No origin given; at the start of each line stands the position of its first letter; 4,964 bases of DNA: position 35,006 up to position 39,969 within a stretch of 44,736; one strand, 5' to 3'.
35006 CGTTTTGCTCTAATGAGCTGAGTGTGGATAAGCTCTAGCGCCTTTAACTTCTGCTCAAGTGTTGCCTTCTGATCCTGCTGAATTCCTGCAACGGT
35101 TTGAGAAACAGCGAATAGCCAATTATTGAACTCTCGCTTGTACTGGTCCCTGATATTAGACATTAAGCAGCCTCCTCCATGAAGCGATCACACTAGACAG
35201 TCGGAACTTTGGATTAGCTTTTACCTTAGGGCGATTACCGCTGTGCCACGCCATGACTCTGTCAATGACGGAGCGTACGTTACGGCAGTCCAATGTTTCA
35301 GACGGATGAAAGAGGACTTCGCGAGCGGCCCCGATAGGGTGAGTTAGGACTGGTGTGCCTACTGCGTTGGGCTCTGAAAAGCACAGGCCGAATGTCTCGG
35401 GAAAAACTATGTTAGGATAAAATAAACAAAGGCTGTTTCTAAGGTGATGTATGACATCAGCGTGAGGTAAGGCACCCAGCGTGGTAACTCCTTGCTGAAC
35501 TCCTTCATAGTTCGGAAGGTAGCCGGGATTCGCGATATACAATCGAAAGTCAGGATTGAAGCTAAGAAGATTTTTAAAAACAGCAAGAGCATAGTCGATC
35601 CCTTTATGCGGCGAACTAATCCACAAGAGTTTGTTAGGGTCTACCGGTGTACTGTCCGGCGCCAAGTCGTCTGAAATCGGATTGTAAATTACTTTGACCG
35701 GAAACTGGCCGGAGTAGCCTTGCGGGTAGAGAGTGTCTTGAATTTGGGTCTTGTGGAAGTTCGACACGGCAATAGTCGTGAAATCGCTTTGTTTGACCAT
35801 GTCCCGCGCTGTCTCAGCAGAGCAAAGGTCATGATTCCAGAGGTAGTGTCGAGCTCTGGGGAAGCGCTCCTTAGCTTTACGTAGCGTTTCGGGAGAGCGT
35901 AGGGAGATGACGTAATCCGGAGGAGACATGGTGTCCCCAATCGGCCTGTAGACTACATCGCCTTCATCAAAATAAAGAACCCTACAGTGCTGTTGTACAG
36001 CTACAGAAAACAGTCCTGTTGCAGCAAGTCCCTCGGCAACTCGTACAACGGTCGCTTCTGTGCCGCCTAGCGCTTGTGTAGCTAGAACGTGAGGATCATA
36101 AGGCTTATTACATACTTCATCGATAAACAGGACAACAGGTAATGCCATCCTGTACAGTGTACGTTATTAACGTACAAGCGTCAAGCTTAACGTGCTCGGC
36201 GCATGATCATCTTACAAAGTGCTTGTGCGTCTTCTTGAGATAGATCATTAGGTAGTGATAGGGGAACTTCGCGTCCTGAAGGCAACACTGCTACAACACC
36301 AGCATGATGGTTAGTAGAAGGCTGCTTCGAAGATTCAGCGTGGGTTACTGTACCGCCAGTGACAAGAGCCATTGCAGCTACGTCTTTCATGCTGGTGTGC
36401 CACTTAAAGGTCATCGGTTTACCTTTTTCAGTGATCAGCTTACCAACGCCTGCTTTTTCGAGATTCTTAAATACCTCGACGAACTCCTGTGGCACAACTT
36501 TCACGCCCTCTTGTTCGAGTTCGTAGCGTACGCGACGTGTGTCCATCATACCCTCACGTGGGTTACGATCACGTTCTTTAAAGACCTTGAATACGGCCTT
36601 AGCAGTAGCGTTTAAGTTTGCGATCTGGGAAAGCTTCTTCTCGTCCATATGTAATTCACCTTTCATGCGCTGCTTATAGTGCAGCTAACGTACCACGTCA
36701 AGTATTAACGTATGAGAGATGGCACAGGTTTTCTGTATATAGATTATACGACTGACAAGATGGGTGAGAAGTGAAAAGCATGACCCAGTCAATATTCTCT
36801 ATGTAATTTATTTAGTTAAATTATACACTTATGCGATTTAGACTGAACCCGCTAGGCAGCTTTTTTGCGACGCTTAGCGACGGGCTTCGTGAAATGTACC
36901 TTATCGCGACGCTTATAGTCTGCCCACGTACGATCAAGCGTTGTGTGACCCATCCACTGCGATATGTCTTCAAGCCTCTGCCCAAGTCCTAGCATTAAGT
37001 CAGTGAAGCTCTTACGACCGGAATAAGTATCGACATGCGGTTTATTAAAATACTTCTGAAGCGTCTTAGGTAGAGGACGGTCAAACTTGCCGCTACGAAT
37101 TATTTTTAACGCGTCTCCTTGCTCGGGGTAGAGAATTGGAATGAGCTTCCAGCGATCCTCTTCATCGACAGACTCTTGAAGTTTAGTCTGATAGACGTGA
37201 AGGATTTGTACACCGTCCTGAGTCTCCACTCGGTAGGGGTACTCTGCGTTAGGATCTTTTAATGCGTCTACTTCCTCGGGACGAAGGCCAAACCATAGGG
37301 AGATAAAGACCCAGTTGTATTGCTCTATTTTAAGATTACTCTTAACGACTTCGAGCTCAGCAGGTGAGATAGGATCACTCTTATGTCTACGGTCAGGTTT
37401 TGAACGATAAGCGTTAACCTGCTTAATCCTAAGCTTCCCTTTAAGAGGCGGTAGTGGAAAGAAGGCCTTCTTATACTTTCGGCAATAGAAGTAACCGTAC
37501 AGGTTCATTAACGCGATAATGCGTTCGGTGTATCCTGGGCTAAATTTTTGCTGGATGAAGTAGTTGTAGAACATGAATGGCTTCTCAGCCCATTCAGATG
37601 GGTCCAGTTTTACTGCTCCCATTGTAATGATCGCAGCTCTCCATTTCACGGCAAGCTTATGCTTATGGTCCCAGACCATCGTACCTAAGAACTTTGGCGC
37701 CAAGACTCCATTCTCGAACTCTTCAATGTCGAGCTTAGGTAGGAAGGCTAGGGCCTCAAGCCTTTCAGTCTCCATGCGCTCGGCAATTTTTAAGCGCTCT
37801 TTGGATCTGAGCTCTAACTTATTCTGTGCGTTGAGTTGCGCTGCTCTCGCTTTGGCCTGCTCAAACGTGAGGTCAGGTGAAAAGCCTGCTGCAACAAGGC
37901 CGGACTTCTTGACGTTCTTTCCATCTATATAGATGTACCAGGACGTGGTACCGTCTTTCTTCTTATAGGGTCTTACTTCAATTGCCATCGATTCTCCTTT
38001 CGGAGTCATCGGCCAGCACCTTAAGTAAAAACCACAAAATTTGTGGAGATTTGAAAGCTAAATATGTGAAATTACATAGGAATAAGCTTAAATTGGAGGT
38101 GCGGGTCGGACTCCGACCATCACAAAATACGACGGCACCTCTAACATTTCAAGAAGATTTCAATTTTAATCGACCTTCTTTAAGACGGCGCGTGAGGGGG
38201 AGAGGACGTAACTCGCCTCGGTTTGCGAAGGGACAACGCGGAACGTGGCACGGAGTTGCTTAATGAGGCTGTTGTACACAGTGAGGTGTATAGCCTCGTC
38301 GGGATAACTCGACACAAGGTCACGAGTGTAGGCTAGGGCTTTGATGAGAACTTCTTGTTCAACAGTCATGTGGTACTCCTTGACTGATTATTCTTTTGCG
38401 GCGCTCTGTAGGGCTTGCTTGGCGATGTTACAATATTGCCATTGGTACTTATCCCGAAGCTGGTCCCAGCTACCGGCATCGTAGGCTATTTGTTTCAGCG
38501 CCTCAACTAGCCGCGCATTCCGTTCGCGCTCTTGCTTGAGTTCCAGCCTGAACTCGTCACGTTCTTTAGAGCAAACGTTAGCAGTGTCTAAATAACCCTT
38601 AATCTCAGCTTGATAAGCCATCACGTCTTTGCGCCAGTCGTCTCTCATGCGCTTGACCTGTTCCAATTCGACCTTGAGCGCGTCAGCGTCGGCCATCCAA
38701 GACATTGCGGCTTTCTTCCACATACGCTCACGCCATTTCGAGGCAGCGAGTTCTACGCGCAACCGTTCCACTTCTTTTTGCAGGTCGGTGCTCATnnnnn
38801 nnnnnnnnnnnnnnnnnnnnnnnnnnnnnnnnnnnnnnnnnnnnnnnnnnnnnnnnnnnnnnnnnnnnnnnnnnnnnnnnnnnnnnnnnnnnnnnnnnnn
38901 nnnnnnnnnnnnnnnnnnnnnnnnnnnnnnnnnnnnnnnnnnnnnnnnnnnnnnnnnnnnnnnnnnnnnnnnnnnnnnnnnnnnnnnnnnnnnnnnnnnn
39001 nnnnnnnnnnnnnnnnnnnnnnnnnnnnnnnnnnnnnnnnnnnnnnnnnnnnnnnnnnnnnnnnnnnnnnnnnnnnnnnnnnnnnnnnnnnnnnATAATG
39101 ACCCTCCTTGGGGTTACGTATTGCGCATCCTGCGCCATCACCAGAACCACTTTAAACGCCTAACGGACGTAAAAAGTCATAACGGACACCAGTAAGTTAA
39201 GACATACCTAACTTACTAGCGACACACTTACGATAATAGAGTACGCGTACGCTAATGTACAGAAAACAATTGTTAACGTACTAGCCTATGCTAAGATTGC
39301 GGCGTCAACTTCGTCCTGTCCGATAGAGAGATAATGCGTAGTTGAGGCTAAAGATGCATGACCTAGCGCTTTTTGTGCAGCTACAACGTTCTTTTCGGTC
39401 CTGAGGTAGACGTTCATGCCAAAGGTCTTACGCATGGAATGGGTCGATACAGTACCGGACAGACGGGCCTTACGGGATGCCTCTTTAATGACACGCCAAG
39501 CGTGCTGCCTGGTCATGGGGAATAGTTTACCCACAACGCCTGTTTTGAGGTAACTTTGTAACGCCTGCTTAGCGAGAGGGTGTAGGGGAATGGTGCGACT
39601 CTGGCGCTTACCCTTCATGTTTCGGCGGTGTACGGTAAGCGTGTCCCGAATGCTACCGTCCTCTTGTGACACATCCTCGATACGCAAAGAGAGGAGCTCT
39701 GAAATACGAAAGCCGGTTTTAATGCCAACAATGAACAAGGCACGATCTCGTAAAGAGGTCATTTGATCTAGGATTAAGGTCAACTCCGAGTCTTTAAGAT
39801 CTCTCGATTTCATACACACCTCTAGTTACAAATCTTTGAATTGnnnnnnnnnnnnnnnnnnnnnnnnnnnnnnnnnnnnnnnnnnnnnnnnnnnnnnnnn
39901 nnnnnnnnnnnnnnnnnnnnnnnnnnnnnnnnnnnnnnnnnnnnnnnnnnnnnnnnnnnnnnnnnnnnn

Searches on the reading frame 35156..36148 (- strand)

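Call 9: search_protein_families(library=phrogs, proteins=[window:35156-36148:-], max_evalue=0.01)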
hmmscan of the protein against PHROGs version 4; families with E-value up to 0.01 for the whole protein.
window:35156-36148:- (330 aa): 1 family
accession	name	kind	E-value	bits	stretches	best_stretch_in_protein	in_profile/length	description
phrog_2170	-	moron, auxiliary metabolic gene and host takeover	1.2e-07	32.2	1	125-307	131-320/374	glycosyltransferase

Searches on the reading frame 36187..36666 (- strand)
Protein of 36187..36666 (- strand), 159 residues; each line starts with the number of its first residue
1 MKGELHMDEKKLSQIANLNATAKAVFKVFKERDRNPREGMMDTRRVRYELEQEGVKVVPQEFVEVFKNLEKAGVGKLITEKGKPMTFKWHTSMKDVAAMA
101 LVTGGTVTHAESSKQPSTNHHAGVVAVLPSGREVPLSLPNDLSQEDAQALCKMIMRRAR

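Call 9: search_protein_families(library=phrogs, proteins=[window:36187-36666:-], max_evalue=0.01)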
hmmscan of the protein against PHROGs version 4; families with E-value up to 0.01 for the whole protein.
window:36187-36666:- (159 aa): 0 families

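Call 25: search_protein_families(library=pfam, proteins=[window:36187-36666:-], max_evalue=0.05)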
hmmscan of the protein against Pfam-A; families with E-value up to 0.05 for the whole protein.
window:36187-36666:- (159 aa): 0 families

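Call 34: find_homologous_proteins(query=window:36187-36666:-, max_evalue=0.001)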
Query window:36187-36666:- (159 aa): 5 proteins with E <= 0.001 among 63 candidates.
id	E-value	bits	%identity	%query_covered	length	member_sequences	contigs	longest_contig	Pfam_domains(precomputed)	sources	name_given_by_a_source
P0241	2.1e-98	344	100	100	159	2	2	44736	-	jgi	jgi:hypothetical protein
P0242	3.1e-78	279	84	100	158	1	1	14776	-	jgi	-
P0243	4.8e-77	275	84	96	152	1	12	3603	-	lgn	-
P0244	8.0e-71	255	81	96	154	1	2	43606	-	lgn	-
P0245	8.2e-71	255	79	96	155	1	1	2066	-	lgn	-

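Call 47: search_solved_structures(query=A1, max_evalue=10)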
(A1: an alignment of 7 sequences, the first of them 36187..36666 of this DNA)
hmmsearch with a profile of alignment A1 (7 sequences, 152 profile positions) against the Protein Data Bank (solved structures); distinct sequences matched with E-value up to 10: 18.
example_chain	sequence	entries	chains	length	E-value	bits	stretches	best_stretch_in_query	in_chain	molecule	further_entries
7zr2_A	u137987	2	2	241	0.18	14.9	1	7-124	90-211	Spike protein S2',Chimeric protein mimic of SARS-CoV-2 Spike HR1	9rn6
3cs1_A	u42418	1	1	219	0.26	14.4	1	32-108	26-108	Flagellar calcium-binding protein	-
1zmz_A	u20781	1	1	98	0.39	13.8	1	33-79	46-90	Centrin-2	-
6klu_A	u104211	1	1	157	0.55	13.3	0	31-76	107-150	Troponin C, slow skeletal and cardiac muscles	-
9mo4_G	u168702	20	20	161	0.61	13.2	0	31-77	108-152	Troponin C, slow skeletal and cardiac muscles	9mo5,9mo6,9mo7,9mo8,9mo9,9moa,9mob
6klt_A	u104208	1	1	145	0.64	13.1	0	31-76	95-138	Troponin C, slow skeletal and cardiac muscles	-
6kn7_V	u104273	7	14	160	0.71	12.9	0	31-77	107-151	Troponin C, slow skeletal and cardiac muscles | Troponin C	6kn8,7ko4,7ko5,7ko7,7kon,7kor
7uti_U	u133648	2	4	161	0.75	12.9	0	31-77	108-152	Troponin C, slow skeletal and cardiac muscles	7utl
1la0_A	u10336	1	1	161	1.2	12.2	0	31-71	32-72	Troponin C, slow skeletal and cardiac muscles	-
2jt0_A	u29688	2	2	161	1.3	12.1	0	29-77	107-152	Troponin C, slow skeletal and cardiac muscles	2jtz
2obh_A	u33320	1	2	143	1.4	12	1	33-79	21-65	Centrin-2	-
9fhl_U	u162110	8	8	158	1.4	12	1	44-82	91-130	Small ribosomal subunit protein eS19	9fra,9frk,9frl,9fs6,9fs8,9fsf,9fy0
8uww_C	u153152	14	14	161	1.4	12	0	31-71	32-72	Troponin C, slow skeletal and cardiac muscles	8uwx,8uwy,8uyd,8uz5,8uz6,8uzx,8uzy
2jt3_A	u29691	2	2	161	2.2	11.4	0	31-71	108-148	Troponin C | Troponin C, slow skeletal and cardiac muscles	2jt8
28js_K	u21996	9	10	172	2.5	11.2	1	33-79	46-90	Centrin-2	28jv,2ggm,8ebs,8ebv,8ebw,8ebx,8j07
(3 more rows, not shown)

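Call 53: predict_structure(alignment_id=A2)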
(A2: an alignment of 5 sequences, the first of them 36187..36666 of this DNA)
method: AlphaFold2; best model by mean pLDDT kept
length: 159 residues; sequences in the alignment: 5
mean_pLDDT: 59.8   pTM: 0.50
mean pLDDT of the five models: 59.8, 51.7, 47.5, 46.2, 46.1
residues with pLDDT >= 90: 0; 70-90: 44; 50-70: 75; < 50: 40
segments of 3 or more residues with pLDDT < 50: 1-7, 106-123, 127-132, 154-159
pLDDT, mean of each block of 10 residues (from residue 1): 40 58 66 60 78 70 77 79 81 66 49 30 47 51 56 48
secondary structure, 60 per line:
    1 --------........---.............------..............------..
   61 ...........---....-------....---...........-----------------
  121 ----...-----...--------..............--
elements in order: H9-16 H20-32 E39-42 H43-52 H59-71 E75-78 E86-89 H93-103 E125-127 E133-135 H144-157
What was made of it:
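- The model has helix-strand-helix-helix-strand-strand order, as in a winged helix (call 53).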

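Call 55: search_protein_representatives(protein=window:36187-36666:-)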
Query: 159 residues. Proteins with E-value up to 0.001 (for the whole library): 419; up to 1e-10: 56; up to 1e-30: 2. The best 150 are listed.
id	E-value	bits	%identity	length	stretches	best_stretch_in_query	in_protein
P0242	9.8e-79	278.6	84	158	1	1-159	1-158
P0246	2.9e-34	134.4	46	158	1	6-154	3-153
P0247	1.9e-28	115.5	44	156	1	9-148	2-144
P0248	1.8e-25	105.9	37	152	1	11-154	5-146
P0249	8.7e-25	103.7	43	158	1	7-159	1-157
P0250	1.5e-22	96.4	36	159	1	8-158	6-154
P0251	2.1e-19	86.2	36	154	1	7-158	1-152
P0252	4.2e-19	85.2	40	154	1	7-155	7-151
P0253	1.1e-18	83.9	37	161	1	7-153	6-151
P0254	1.3e-17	80.4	35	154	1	7-155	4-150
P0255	2.2e-17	79.6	41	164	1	6-156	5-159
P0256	3.8e-17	78.9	35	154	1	9-154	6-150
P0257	1.5e-16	77.0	34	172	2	11-135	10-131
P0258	7.8e-16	74.6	35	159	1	8-159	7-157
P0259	2.2e-15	73.2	35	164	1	7-154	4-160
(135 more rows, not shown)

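Call 57: fold_search(model_id=the predicted structure, library=pdb)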
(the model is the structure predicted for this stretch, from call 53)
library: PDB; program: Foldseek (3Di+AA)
matches with E <= 10: 396; with E <= 0.001: 0
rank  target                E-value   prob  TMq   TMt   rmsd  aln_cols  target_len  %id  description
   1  4gcv_A                1.6e-01  0.16  0.23  0.25  14.4       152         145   16  Structure of a Putative transcription factor (PA1374)from Pseudomonas aeruginosa (released 2013-07-24)
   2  5ubf_A                2.0e-01  0.66  0.29  0.19   4.5        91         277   14  Crystal structure of the RctB domains 2-3, RctB-155-483 (released 2017-01-11)
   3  4ray_A                2.7e-01  0.33  0.32  0.36  10.9       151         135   10  Crystal structure of Magnetospirillum gryphiswaldense MSR-1 Apo-Fur (released 2015-07-15)
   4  4gcv_B                2.9e-01  0.11  0.21  0.23  14.8       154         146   14  Structure of a Putative transcription factor (PA1374)from Pseudomonas aeruginosa (released 2013-07-24)
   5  5loe_B                3.2e-01  0.47  0.29  0.20   6.1        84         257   19  Structure of full length Cody from Bacillus subtilis in complex with Ile (released 2017-01-11)
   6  6juf_A                3.6e-01  0.60  0.31  0.16   4.7        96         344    9  SspB crystal structure (released 2020-03-25)
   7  5l0p                  4.3e-01  0.72  0.34  0.19   4.8        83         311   12  Symmetry-based assembly of a two-dimensional protein lattice (released 2017-03-29)
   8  7jpo_A                4.6e-01  0.57  0.37  0.19   6.2       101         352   12  ORC-O1AAA: Human Origin Recognition Complex (ORC) with dynamic/unresolved ORC2 WH (released 2020-09-02)
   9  7jk6_A                4.9e-01  0.57  0.37  0.18   6.2       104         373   12  Structure of Drosophila ORC in the active conformation (released 2020-09-09)
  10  9a4a_B                4.9e-01  0.51  0.33  0.35   5.2        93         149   11  Model of YLAN-FUR by crosslinking MS and deep learning (released 2024-09-18)
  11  7jgr_G                4.9e-01  0.44  0.35  0.17   7.8        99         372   12  Structure of Drosophila ORC bound to DNA (84 bp) and Cdc6 (released 2020-09-09)
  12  8s0c_A                5.2e-01  0.33  0.33  0.42   6.4       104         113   12  H. sapiens ORC1-5 bound to double stranded DNA as part of the MCM-ORC complex (released 2024-10-02)
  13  7dvv_B                5.5e-01  0.33  0.31  0.35   6.3       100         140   17  Heme sensor protein PefR from Streptococcus agalactiae bound to operator DNA (28-mer) (released 2021-09-29)
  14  1y1x_A                5.9e-01  0.44  0.27  0.24   5.6        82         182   16  Structural analysis of a homolog of programmed cell death 6 protein from Leishmania major Friedlin (released 2004-12-07)
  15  5dok_A                5.9e-01  0.35  0.30  0.28   7.5        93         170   10  Crystal structure of Tetrahymena p45C (released 2015-11-25)
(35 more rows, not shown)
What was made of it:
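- The Foldseek list is dominated by winged-helix regulators and other winged-helix domains such as Fur, MarR, PadR and ORC (call 57). All Foldseek E-values are above 0.1 (calls 53, 57).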

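Call 58: search_solved_structures(query=A3, max_evalue=10)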
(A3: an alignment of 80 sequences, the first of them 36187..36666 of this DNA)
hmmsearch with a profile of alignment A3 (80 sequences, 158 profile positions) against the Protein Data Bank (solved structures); distinct sequences matched with E-value up to 10: 11.
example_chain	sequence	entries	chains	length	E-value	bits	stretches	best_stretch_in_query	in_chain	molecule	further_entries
7l8v_A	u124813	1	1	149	0.037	17.3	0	40-73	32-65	Calmodulin-1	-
2obh_A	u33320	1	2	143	0.19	15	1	35-73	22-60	Centrin-2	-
9d2f_S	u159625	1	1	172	0.37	14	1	35-73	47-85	Centrin-2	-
1zmz_A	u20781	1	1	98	0.5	13.6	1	35-73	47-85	Centrin-2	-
9e5c_3q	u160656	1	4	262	0.71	13.1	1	24-65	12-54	Nucleoside diphosphate kinase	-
1y1x_A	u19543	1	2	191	0.88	12.8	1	30-71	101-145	Leishmania Major Homolog of Programmed Cell Death 6 Protein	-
28js_K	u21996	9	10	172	0.94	12.7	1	35-73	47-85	Centrin-2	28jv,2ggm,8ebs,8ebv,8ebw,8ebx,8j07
9fqr_Pk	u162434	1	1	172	1.6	12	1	35-73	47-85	Centrin-2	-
6klu_A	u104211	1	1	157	1.6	11.9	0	35-63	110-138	Troponin C, slow skeletal and cardiac muscles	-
9mo4_G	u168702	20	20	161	1.6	11.9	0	35-63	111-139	Troponin C, slow skeletal and cardiac muscles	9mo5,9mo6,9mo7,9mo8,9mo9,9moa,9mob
6klt_A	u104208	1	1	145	1.7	11.8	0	35-63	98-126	Troponin C, slow skeletal and cardiac muscles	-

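Call 59: search_protein_families(library=pfam, alignment_id=A3, max_evalue=0.01)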
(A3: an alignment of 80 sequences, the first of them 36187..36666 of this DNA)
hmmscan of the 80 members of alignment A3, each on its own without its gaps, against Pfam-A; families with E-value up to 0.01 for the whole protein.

A. member 1, window:36187-36666:- (159 aa): 0 families

B. families by the number of members that match (of 80 scanned): 1 family
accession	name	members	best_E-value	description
PF18215.6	Rtt106_N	1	0.0083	Histone chaperone Rtt106 N-terminal domain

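Call 61: find_related_loci(query=A1, collection=viral_contigs, flank=10000)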
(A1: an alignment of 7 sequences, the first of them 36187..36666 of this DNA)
Query A1 (159 aa) in viral_contigs; peptide patterns used: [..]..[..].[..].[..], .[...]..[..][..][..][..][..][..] (x = any residue, [..] = any of these).
155 stretches matched a pattern, but none encodes a relative of the query by tblastn (E <= 1e-3).

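Call 62: find_related_loci(query=A1, collection=metagenome_contigs, flank=10000)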
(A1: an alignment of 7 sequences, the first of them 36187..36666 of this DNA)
Query A1 (159 aa) in metagenome_contigs; peptide patterns used: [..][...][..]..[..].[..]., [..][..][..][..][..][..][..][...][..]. (x = any residue, [..] = any of these).
600 stretches matched a pattern, but none encodes a relative of the query by tblastn (E <= 1e-3).

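Call 71: search_protein_families(library=ncbifam, proteins=[window:36187-36666:-], max_evalue=0.05)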
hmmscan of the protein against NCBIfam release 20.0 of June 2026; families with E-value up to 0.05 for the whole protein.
window:36187-36666:- (159 aa): 0 families

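Call 87: search_protein_families(library=phrogs, alignment_id=A3, max_evalue=0.001)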
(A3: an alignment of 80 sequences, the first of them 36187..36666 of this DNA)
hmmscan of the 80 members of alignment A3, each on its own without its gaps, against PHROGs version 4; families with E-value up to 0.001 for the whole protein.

A. member 1, window:36187-36666:- (159 aa): 0 families

B. families by the number of members that match (of 80 scanned): 1 family
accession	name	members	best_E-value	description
phrog_6351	-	1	0.0006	-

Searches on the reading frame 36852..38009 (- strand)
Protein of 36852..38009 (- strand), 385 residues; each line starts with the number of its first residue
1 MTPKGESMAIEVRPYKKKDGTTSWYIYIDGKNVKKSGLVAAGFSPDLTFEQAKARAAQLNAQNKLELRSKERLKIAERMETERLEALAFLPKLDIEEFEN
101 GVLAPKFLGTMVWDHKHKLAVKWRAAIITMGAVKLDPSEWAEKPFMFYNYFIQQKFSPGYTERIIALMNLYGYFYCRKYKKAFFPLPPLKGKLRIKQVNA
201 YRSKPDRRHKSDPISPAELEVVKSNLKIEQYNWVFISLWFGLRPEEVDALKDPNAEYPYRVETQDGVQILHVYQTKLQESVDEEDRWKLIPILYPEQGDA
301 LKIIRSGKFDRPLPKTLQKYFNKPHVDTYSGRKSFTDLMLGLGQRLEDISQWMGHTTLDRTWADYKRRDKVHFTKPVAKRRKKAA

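Call 25: search_protein_families(library=pfam, proteins=[window:36852-38009:-], max_evalue=0.05)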
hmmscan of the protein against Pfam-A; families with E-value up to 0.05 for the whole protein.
window:36852-38009:- (385 aa): 0 families

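Call 71: search_protein_families(library=ncbifam, proteins=[window:36852-38009:-], max_evalue=0.05)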
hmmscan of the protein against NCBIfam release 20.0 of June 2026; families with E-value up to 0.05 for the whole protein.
window:36852-38009:- (385 aa): 0 families

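Call 88: search_solved_structures(query=window:36852-38009:-, max_evalue=10)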
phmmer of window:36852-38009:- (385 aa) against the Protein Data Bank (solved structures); distinct sequences matched with E-value up to 10: 1.
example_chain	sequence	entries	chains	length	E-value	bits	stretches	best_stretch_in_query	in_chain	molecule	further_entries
4gd3_A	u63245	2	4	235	0.92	12.3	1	123-188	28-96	Ni/Fe-hydrogenase 1 B-type cytochrome subunit | Probable Ni/Fe-hydrogenase 1 B-type cytochrome subunit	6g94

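Call 103: predict_structure(protein=window:36852-38009:-)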
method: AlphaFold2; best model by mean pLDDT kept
length: 385 residues; sequences in the alignment: 1
mean_pLDDT: 40.1   pTM: 0.26
mean pLDDT of the five models: 40.1, 38.5, 38.0, 38.0, 37.3
residues with pLDDT >= 90: 1; 70-90: 61; 50-70: 12; < 50: 311
segments of 3 or more residues with pLDDT < 50: 1-5, 82-385
pLDDT, mean of each block of 10 residues (from residue 1): 56 87 85 78 82 87 76 59 41 31 25 25 26 28 30 33 45 41 36 22 23 31 25 24 32 28 23 22 31 33 35 37 29 32 39 34 30 28 34
secondary structure, 60 per line:
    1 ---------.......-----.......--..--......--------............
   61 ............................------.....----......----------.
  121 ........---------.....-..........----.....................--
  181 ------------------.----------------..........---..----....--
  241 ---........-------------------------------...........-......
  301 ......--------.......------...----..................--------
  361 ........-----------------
elements in order: E10-16 E22-28 H35-40 H49-88 H95-99 H104-109 H120-128 H138-142 H144-153 H158-178 H216-225 H235-238 H244-251 H283-293 H295-306 H315-321 H335-352 H361-368
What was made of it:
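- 36852..38009 (-): 385-aa gene that forms a cassette with the winged-helix gene. It is possibly a divergent tyrosine integrase, judged by eye from sequence motifs only. The structure model was poor (call 103).
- Tried and rejected: The single-sequence AlphaFold model was unusable beyond residue 80 (call 103).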

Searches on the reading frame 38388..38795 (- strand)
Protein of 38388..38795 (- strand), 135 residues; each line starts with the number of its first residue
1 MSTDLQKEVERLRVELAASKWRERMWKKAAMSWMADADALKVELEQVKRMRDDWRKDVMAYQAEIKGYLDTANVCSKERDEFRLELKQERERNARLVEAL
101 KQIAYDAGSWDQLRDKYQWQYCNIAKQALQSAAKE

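Call 25: search_protein_families(library=pfam, proteins=[window:38388-38795:-], max_evalue=0.05)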
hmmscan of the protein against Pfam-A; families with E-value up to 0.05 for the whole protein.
window:38388-38795:- (135 aa): 0 families

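Call 71: search_protein_families(library=ncbifam, proteins=[window:38388-38795:-], max_evalue=0.05)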
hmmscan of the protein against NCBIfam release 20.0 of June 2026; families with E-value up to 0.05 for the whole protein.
window:38388-38795:- (135 aa): 1 family
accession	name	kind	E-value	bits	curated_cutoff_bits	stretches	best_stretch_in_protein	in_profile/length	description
TIGR02169.1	SMC_prok_A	equivalog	0.00038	18.3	729.4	1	5-112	335-442/1165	chromosome segregation protein SMC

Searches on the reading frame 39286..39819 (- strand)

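Call 25: search_protein_families(library=pfam, proteins=[window:39286-39819:-], max_evalue=0.05)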
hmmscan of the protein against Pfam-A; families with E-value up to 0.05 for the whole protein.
window:39286-39819:- (177 aa): 1 family
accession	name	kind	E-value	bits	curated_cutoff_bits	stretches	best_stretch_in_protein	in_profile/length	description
PF00589.27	Phage_integrase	-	9.4e-21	74.8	27.1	1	11-164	6-166/172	Phage integrase family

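Call 71: search_protein_families(library=ncbifam, proteins=[window:39286-39819:-], max_evalue=0.05)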
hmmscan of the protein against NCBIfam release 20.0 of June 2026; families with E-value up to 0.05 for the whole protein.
window:39286-39819:- (177 aa): 11 families
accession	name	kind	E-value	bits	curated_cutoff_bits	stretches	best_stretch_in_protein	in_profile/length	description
NF040815.2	recomb_XerA_Arch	equivalog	2.1e-23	83.3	220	1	8-172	97-260/263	site-specific tyrosine recombinase/integron integrase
TIGR02225.1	recomb_XerD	equivalog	7.1e-21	74.8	329.6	1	18-171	119-279/290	site-specific tyrosine recombinase XerD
NF001399.0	PRK00283.1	subfamily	2.1e-19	69.9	279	1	18-170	129-287/300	tyrosine recombinase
TIGR02224.1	recomb_XerC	equivalog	2.3e-18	66.6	335.15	1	18-171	123-282/295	tyrosine recombinase XerC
NF003462.0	PRK05084.1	equivalog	2.2e-12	46.4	267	2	123-175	302-353/360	tyrosine recombinase XerS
NF007371.0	PRK09871.1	subfamily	1.6e-08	34.3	222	1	19-164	22-172/198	tyrosine-type DNA invertase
TIGR02249.1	integrase_gron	subfamily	6.4e-08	32.3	265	2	102-164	237-298/315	integron integrase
NF007370.0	PRK09870.1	subfamily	4.6e-06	26.4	221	1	21-164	30-177/200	tyrosine-type DNA invertase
NF002331.0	PRK01287.1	subfamily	5.1e-06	25.7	371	1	19-93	158-225/365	site-specific tyrosine recombinase XerC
NF040693.1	recomb_GmtY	equivalog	6.6e-06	25.6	340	1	122-174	390-440/441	gamma-mobile-trio recombinase GmtY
NF011946.0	PRK15417.1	equivalog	1.6e-05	24.2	435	1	90-165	241-314/337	integron integrase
